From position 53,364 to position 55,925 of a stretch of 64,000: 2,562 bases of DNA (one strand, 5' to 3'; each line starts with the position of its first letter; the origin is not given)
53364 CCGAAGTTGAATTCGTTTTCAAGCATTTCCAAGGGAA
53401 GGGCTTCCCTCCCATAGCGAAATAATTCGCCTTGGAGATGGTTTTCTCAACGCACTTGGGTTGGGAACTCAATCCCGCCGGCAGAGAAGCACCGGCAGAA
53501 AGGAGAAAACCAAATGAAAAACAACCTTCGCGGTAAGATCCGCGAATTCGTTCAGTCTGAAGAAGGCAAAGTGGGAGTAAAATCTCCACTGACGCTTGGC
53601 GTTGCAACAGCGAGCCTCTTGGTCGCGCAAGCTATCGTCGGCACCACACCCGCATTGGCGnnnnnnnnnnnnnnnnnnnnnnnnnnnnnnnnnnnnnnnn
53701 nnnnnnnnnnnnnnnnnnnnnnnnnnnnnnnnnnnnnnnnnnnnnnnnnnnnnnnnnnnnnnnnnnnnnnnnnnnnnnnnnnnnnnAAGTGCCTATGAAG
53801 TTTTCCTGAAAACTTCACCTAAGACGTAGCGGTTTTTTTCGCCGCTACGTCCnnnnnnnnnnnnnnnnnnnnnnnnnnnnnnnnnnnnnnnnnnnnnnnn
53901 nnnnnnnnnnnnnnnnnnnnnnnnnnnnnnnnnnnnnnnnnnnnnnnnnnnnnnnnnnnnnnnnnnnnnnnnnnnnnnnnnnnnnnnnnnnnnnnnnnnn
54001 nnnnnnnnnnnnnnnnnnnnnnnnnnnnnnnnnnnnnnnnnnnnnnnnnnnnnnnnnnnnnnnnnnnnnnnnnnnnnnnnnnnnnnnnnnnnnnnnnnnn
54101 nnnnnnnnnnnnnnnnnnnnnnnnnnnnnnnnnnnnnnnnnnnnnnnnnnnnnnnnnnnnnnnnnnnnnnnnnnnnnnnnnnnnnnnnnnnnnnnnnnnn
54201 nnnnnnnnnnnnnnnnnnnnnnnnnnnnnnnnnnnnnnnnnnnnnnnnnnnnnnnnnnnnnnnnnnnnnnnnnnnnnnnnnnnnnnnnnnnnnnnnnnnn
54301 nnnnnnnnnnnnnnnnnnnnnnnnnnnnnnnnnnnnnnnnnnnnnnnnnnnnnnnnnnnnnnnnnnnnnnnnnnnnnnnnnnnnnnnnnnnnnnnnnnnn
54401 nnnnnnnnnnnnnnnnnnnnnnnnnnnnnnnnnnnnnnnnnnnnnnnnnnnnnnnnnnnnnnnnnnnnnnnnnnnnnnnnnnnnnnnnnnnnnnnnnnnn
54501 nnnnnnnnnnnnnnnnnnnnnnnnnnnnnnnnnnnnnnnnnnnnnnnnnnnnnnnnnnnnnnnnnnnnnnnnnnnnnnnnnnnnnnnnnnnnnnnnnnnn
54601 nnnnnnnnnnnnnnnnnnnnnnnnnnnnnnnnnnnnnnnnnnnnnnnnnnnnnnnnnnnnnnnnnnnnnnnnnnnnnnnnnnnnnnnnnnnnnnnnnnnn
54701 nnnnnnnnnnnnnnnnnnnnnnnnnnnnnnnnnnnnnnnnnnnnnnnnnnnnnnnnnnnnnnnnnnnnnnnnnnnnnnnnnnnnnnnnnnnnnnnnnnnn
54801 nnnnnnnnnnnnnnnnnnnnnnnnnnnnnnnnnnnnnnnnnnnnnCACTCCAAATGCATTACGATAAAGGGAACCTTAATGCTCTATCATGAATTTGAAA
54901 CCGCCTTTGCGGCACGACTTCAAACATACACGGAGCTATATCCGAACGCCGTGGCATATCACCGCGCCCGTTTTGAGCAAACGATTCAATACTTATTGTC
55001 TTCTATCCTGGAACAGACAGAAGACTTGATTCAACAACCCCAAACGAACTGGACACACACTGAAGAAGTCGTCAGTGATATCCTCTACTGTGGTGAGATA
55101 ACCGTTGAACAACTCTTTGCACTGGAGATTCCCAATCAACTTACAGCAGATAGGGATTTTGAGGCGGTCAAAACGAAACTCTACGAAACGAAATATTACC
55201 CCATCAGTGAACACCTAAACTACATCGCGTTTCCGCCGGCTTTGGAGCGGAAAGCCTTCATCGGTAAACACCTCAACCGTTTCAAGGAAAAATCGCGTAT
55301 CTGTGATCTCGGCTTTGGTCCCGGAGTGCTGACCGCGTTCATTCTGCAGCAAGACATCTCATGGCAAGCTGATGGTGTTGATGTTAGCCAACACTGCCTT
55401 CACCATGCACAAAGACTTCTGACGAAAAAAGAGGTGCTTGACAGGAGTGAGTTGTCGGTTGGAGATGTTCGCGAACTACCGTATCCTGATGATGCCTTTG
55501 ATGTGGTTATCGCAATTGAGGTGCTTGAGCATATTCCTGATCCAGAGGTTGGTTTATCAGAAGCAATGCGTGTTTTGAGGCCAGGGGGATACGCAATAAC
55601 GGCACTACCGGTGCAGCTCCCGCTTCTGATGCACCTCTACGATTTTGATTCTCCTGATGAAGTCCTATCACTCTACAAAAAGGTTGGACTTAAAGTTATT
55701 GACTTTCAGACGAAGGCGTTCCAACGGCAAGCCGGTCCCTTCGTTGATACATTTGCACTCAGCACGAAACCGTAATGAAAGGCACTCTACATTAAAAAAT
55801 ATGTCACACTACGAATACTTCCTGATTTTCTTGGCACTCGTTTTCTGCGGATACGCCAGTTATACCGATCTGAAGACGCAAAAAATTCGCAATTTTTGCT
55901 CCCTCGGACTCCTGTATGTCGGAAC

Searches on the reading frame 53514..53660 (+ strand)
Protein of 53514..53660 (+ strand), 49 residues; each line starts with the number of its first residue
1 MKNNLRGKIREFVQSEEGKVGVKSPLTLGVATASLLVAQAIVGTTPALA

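Call 71: search_protein_families(library=pfam, proteins=[window:53514-53660:+], max_evalue=10)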
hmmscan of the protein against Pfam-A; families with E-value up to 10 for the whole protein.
seq(49 aa): 1 family
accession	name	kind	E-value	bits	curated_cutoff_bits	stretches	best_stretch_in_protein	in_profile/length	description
PF14242.11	DUF4342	-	0.06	13.9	25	1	7-48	26-71/81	Domain of unknown function (DUF4342)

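Call 72: search_protein_families(library=ncbifam, proteins=[window:53514-53660:+], max_evalue=10)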
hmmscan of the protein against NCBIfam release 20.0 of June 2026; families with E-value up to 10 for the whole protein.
seq(49 aa): 1 family
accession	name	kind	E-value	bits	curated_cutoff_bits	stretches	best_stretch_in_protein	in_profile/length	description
NF038309.1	HisXaaSer_A3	equivalog_domain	0.23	11.3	65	1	5-30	5-30/81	His-Xaa-Ser repeat protein HxsA3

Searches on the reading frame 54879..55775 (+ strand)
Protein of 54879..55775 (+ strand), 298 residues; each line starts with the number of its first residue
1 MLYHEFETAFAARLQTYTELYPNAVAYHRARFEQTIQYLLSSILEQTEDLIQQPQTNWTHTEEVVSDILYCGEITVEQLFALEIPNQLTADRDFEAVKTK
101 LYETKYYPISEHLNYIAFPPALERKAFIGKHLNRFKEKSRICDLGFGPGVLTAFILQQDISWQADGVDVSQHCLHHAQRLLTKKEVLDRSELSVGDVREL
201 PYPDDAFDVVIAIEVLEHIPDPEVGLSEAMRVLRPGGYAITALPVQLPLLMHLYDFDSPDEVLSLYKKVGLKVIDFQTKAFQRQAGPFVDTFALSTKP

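Call 3: search_protein_families(library=pfam, proteins=[window:54879-55775:+], max_evalue=1)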
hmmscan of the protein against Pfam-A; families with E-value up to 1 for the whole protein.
window:54879-55775:+ (298 aa): 16 families
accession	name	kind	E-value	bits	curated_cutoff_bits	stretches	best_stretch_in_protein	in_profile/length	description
PF08241.18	Methyltransf_11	-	1.8e-20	73.8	21.2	1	143-240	2-94/95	Methyltransferase domain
PF13649.12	Methyltransf_25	-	3.3e-19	69.8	27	1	141-237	1-97/97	Methyltransferase domain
PF13847.12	Methyltransf_31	-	5.8e-17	62.2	27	1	136-246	2-117/145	Methyltransferase domain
PF08242.18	Methyltransf_12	-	9.6e-16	58.8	30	1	143-238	2-97/98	Methyltransferase domain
PF13489.12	Methyltransf_23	-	3.7e-15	56.5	27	1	132-267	13-146/164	Methyltransferase domain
PF01209.24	Ubie_methyltran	-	2.6e-09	37.2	20.1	1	133-239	43-149/233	ubiE/COQ5 methyltransferase family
PF05175.20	MTS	-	9.2e-05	22.6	23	1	132-211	27-103/170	Methyltransferase small domain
PF07021.18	MetW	-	0.00015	21.9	21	1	135-234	11-103/193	Methionine biosynthesis protein MetW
PF12847.13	Methyltransf_18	-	0.00026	21.5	27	1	136-212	13-89/151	Methyltransferase domain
PF03141.22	Methyltransf_29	-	0.0028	16.7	23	1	141-243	121-219/506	Putative S-adenosyl-L-methionine-dependent methyltransferase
PF02353.26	CMAS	-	0.003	17.4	27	1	135-220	60-141/273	Mycolic acid cyclopropane synthetase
PF13679.12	Methyltransf_32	-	0.045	14.2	27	1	128-212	13-107/143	Methyltransferase domain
PF01728.25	FtsJ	-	0.05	14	24.1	1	133-199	17-77/181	FtsJ-like methyltransferase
PF05148.21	Methyltransf_8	-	0.057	13.7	27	1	192-240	108-155/219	Hypothetical methyltransferase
PF06325.19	PrmA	-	0.22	11.4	22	1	135-240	159-257/296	Ribosomal protein L11 methyltransferase (PrmA)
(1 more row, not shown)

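Call 4: search_protein_families(library=ncbifam, proteins=[window:54879-55775:+], max_evalue=1)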
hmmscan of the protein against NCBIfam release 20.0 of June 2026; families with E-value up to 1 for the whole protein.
window:54879-55775:+ (298 aa): 46 families (the best 25 are shown)
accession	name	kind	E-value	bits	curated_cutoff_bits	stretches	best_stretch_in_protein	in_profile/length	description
TIGR01983.1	UbiG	equivalog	2.6e-14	53.1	102.95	1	137-240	49-150/228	bifunctional 2-polyprenyl-6-hydroxyphenol methylase/3-demethylubiquinol 3-O-methyltransferase UbiG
NF045667.1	MTase_DVU1556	equivalog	8.7e-14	51.5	155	1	132-240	17-118/213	DVU_1556 family methyltransferase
NF047649.1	MTase_UXPK_star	exception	4.7e-12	45.5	460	1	139-242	79-182/283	methyltransferase/UXPK-star double selenoprotein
NF045882.1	PLipidMtase_Leg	equivalog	7.6e-12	45.4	390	1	136-237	41-139/207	phospholipid N-methyltransferase PmtA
NF008823.0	PRK11873.1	subfamily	1.4e-11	44.4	263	1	133-238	73-178/272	arsenite methyltransferase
NF041536.1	ArsM_DUF2284_UU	exception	1.8e-11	43.1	575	1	133-240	72-179/459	arsenite methyltransferase/DUF2284 domain selenoprotein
NF041537.1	ArsM_AhpD_UU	exception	2.8e-11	42.8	510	1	137-242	76-181/345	arsenite methyltransferase/AhpD domain selenoprotein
NF040539.1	AST_met_ArsM_2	exception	1.8e-10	41.1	240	1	135-240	54-162/262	putative arsinothricin biosynthesis methyltransferase ArsM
TIGR01934.1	MenG_MenH_UbiE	subfamily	4.9e-10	39.1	158.35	1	134-239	38-139/223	ubiquinone/menaquinone biosynthesis methyltransferase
NF043040.1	corrin_prot_MT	hypoth_equivalog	5.4e-10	39.1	180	1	134-240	37-146/216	corrinoid protein-associated methyltransferase CpaM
NF001242.0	PRK00216.1-3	equivalog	7.7e-10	38.6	351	1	126-258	59-194/258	bifunctional demethylmenaquinone methyltransferase/2-methoxy-6-polyprenyl-1,4-benzoquinol methylase UbiE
NF001244.0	PRK00216.1-5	equivalog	9.1e-10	38.2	216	1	134-239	46-151/236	bifunctional demethylmenaquinone methyltransferase/2-methoxy-6-polyprenyl-1,4-benzoquinol methylase UbiE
TIGR02072.1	BioC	equivalog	1.2e-09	38.4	184.95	1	136-244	33-135/244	malonyl-ACP O-methyltransferase BioC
NF045825.1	FAmtase_mtf2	equivalog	5.2e-09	35.7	400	1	181-240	98-157/248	fatty-acid O-methyltransferase Mtf2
NF045823.1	PthPhpthDimycoMt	equivalog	7.1e-09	35.2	300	1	185-240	110-165/256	phthiotriol/phenolphthiotriol dimycocerosates methyltransferase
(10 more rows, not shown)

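Call 96: search_protein_families(library=padloc, proteins=[window:54879-55775:+], max_evalue=0.01)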
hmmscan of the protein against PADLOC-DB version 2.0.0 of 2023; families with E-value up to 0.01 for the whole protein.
window:54879-55775:+ (298 aa): 1 family
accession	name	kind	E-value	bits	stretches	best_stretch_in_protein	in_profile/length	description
PDLC04134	mad2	-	5.3e-16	56.5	1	122-246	277-399/492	mads_2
